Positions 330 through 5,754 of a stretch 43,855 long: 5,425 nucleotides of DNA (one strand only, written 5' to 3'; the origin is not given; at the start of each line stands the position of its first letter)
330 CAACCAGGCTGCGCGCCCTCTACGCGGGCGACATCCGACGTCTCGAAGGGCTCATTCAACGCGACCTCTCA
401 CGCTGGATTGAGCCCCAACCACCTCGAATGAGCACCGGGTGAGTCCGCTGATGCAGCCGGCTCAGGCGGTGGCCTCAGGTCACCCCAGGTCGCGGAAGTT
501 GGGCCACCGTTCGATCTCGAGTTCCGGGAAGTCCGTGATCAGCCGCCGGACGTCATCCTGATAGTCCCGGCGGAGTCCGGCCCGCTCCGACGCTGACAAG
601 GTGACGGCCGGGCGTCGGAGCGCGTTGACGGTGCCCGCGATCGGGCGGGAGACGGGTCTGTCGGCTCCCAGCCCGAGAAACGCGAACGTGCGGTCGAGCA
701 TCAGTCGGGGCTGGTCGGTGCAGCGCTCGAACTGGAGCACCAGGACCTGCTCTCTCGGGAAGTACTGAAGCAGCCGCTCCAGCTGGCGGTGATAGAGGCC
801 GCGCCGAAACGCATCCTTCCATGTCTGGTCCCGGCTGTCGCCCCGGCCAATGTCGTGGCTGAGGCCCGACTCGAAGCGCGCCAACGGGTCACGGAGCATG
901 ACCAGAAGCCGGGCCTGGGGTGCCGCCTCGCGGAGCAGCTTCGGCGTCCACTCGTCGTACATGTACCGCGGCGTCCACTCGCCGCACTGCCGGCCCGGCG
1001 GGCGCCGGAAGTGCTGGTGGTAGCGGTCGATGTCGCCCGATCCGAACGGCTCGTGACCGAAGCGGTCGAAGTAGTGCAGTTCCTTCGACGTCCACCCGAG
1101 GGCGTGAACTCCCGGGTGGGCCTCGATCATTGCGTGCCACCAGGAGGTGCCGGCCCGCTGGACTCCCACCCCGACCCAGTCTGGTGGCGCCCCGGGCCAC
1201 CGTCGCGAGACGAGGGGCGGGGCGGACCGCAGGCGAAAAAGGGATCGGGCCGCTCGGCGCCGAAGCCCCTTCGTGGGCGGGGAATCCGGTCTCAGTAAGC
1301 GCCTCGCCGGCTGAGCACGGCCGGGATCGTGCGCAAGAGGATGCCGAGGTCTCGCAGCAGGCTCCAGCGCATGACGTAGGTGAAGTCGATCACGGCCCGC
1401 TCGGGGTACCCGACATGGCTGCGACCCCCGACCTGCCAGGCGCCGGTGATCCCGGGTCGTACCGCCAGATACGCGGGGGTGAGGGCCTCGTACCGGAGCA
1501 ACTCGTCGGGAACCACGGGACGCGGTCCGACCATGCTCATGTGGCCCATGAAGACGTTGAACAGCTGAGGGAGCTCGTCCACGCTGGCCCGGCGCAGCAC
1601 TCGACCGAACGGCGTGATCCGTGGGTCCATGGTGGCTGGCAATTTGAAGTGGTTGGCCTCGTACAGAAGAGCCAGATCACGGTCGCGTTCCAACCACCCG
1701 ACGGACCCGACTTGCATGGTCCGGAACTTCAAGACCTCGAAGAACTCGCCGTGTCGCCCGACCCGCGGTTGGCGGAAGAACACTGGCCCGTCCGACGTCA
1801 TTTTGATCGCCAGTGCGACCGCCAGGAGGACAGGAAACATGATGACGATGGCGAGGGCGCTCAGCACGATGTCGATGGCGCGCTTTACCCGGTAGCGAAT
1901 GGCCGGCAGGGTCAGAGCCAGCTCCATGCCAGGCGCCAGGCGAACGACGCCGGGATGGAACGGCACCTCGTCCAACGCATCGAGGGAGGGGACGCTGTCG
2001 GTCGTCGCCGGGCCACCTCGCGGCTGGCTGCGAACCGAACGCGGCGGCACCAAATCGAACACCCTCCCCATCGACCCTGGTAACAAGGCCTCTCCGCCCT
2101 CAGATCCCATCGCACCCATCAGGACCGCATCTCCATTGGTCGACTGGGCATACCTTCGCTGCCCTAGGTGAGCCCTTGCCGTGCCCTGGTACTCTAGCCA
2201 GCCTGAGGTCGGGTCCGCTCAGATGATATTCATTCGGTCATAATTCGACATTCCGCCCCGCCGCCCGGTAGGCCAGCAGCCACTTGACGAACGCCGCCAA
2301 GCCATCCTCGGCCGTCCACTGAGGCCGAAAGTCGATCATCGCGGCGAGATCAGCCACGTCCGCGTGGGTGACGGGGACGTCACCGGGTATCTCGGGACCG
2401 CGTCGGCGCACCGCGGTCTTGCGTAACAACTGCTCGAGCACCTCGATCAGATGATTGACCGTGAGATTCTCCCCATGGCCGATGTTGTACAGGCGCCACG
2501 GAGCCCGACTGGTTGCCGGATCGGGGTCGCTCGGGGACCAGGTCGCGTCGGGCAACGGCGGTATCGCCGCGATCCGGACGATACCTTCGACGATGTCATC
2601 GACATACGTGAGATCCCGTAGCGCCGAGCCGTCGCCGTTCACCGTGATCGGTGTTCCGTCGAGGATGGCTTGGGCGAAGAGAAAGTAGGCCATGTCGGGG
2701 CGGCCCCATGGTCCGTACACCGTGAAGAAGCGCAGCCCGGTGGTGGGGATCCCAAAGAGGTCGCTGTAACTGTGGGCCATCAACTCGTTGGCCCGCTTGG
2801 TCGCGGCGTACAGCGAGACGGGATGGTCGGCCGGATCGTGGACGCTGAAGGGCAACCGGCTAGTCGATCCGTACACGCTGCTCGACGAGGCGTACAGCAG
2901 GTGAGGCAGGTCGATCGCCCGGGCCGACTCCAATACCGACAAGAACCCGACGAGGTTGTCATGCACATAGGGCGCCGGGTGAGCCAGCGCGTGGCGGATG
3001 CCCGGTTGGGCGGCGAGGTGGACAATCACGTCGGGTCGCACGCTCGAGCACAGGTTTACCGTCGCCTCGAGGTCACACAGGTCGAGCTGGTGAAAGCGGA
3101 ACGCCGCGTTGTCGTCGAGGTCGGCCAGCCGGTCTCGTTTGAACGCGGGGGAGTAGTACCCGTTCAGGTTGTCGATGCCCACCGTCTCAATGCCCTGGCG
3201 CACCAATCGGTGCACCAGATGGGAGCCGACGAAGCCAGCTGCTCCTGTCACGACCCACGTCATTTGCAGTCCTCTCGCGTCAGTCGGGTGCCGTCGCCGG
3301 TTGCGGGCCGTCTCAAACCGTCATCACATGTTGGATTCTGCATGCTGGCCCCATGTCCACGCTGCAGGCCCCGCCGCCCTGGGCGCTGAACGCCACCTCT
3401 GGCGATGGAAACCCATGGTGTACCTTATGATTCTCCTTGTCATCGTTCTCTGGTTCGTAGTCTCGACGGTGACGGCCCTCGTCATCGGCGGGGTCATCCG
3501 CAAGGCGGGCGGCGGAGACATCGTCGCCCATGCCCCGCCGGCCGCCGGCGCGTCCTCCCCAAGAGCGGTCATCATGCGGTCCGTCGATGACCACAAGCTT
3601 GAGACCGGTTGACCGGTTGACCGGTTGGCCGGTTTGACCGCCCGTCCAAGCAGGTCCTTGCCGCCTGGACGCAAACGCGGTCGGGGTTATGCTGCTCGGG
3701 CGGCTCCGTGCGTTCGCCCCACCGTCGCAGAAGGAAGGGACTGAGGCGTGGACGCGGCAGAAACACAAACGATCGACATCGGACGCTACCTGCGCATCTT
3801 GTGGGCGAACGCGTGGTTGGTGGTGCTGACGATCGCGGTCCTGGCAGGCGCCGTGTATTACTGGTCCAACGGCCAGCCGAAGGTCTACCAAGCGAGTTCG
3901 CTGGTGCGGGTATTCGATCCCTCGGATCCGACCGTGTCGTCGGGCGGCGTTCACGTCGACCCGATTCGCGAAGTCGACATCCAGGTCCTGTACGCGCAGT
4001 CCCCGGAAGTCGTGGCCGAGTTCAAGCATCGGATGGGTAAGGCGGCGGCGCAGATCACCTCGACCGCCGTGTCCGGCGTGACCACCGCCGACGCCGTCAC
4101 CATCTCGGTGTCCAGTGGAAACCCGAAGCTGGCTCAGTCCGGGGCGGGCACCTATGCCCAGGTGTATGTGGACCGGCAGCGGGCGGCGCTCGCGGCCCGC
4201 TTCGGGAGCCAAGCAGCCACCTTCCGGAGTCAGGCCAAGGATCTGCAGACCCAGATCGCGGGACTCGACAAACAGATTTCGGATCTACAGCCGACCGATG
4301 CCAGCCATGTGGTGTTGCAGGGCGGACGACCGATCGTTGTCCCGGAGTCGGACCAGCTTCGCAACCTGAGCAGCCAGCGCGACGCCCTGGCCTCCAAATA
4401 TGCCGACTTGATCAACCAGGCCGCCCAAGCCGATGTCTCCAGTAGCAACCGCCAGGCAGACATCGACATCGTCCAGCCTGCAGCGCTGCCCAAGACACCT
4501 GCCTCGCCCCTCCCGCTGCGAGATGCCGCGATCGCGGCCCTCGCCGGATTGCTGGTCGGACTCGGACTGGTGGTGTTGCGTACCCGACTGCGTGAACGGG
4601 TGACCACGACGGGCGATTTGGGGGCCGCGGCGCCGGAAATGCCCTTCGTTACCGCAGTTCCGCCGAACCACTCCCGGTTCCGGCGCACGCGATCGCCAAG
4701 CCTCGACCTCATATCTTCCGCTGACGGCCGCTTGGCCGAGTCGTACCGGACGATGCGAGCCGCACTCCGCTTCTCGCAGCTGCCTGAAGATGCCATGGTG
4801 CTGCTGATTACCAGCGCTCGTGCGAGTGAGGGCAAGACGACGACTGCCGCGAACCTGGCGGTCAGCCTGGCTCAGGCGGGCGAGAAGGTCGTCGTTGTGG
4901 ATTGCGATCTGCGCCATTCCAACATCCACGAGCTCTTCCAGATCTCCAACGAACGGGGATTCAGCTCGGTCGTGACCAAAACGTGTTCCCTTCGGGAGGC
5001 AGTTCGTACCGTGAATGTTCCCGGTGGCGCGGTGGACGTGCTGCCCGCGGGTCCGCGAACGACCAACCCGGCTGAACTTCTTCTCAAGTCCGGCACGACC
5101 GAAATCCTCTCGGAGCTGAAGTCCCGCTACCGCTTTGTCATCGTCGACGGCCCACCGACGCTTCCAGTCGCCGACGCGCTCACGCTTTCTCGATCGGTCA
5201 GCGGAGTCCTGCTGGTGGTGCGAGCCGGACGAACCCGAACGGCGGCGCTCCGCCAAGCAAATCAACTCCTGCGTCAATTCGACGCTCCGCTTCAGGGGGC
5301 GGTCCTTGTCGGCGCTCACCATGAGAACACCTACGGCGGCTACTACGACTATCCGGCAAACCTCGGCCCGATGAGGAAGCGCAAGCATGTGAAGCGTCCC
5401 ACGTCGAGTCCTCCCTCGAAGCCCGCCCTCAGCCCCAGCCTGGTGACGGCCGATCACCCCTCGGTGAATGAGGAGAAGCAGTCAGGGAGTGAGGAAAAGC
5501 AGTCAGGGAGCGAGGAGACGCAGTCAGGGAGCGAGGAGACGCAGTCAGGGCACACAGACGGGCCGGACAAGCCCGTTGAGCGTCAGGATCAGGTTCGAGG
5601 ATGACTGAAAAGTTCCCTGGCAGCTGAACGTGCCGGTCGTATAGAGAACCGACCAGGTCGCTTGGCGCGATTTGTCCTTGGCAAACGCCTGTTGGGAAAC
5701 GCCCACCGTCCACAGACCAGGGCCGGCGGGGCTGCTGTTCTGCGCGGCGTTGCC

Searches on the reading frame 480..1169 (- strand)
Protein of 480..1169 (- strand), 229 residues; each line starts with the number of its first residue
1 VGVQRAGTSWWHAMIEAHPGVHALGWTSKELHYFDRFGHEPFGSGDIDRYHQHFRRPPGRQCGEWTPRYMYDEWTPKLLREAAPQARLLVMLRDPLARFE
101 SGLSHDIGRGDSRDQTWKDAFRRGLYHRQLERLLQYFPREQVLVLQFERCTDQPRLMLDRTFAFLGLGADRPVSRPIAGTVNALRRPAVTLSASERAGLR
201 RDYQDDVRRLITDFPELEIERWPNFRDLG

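Call 55: search_protein_families(library=pfam, proteins=[window:480-1169:-], max_evalue=0.00001)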
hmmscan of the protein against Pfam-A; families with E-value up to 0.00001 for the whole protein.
window:480-1169:- (229 aa): 2 families
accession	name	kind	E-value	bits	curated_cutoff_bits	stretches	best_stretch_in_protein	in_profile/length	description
PF13469.12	Sulfotransfer_3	-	1.6e-10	42.1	27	1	77-168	116-213/216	Sulfotransferase family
PF00685.33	Sulfotransfer_1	-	2.2e-10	40.8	22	1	1-170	7-184/255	Sulfotransferase domain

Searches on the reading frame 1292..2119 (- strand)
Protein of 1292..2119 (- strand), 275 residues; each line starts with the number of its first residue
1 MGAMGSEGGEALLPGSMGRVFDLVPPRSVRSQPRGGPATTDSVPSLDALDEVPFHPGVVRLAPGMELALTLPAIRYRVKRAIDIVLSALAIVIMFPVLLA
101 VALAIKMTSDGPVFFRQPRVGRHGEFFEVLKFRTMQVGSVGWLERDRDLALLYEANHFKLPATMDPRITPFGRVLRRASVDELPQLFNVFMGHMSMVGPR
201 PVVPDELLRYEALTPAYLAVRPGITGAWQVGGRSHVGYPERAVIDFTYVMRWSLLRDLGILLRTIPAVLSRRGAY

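Call 55: search_protein_families(library=pfam, proteins=[window:1292-2119:-], max_evalue=0.00001)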
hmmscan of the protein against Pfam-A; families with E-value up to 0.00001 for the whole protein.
window:1292-2119:- (275 aa): 1 family
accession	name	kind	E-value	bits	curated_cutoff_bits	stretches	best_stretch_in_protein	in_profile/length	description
PF02397.22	Bac_transf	-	1e-58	198.2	27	1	79-269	1-178/179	Bacterial sugar transferase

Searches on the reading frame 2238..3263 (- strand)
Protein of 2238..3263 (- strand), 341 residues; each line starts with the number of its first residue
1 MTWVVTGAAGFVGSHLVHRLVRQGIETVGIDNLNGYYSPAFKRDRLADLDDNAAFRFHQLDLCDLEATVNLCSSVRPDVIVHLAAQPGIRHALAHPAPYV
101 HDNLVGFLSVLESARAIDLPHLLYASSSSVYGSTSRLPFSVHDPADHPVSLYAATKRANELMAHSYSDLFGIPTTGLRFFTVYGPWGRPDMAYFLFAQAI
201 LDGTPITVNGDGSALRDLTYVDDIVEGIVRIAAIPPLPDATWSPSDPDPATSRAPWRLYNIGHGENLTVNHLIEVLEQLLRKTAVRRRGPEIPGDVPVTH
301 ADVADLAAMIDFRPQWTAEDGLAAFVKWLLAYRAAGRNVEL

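Call 55: search_protein_families(library=pfam, proteins=[window:2238-3263:-], max_evalue=0.00001)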
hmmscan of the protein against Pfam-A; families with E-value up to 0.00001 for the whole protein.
window:2238-3263:- (341 aa): 6 families
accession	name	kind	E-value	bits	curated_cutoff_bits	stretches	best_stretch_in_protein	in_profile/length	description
PF01370.27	Epimerase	-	1.2e-56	192.3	20.9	1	4-232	2-225/240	NAD dependent epimerase/dehydratase family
PF16363.11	GDP_Man_Dehyd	-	7.5e-44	151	27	1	5-234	2-239/332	GDP-mannose 4,6 dehydratase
PF01073.25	3Beta_HSD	-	5.6e-15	55.5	22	1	4-229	1-226/280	3-beta hydroxysteroid dehydrogenase/isomerase family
PF04321.23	RmlD_sub_bind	-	4.7e-14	52.6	27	1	1-229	1-194/287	RmlD substrate binding domain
PF02719.21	Polysacc_synt_2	-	1.6e-08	34.5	20.2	1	4-182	2-171/293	Polysaccharide biosynthesis protein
PF07993.18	NAD_binding_4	-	5.1e-06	26.3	20.1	0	5-25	1-21/258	Male sterility protein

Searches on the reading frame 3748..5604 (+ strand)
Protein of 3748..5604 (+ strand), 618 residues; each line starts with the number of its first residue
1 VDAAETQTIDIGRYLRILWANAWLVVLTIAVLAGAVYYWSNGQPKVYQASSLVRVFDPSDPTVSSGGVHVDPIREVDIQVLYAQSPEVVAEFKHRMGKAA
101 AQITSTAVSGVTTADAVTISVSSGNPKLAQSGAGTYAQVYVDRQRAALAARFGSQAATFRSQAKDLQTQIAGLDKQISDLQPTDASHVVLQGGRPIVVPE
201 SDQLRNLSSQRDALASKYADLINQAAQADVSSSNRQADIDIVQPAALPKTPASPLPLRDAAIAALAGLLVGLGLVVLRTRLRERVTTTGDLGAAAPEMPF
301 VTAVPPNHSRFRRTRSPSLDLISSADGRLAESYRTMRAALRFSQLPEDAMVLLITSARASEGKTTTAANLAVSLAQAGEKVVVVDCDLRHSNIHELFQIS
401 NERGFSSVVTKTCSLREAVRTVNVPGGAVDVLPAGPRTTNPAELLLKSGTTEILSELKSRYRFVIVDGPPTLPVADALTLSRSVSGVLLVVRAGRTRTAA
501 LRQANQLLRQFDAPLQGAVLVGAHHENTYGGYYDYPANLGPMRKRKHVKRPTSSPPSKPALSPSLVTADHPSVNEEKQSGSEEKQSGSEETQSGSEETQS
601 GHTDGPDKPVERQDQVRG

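Call 55: search_protein_families(library=pfam, proteins=[window:3748-5604:+], max_evalue=0.00001)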
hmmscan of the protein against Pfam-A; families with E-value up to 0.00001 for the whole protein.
window:3748-5604:+ (618 aa): 3 families
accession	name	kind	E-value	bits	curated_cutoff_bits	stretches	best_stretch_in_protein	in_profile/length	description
PF13614.12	AAA_31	-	2.6e-13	50.8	27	1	360-491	12-147/177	AAA domain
PF01656.29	CbiA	-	3e-09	37.3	25.4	1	353-398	2-46/125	CobQ/CobB/MinD/ParA nucleotide binding domain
PF10609.15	ParA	-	1.7e-07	31.4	27.1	1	351-404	5-58/246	NUBPL iron-transfer P-loop NTPase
